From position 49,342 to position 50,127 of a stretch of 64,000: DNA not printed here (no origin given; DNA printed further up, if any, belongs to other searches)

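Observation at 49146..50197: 1,052-bp unit with perfect 26-bp terminal inverted repeats carrying a GxxExxY gene, wedged exactly between two convergent stop codons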

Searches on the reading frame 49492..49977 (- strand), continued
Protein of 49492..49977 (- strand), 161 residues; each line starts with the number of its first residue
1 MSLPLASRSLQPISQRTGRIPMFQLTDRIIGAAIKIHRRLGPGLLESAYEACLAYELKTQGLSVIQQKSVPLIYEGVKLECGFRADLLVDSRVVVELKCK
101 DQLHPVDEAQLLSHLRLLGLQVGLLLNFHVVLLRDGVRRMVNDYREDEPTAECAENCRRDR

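Call 108: search_protein_representatives(alignment_id=A4)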
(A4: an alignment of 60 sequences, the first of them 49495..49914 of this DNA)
Query: 60 sequences, 124 profile positions. Proteins with E-value up to 0.001 (for the whole library): 35104; up to 1e-10: 15834; up to 1e-30: 1158. The best 150 are listed.
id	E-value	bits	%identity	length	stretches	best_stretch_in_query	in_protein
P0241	4.6e-74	262.6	-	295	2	3-123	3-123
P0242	3.8e-73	259.6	-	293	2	3-123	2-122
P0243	1.3e-70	251.5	-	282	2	5-123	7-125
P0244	3.4e-69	246.9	-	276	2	5-123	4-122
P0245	1.1e-65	235.6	-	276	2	3-124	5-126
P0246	5.6e-59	213.9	-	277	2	4-123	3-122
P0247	7.2e-59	213.5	-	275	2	7-123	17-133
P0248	1.3e-58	212.7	-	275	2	10-123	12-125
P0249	2.6e-58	211.7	-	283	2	3-123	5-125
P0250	1.7e-57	209.1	-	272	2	4-123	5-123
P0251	8.6e-54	197.1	-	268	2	5-123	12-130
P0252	9.8e-54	196.9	-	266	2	4-122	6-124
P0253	3.0e-53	195.4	-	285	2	4-123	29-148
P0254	1.4e-52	193.2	-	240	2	4-123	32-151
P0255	2.9e-52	192.2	-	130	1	4-122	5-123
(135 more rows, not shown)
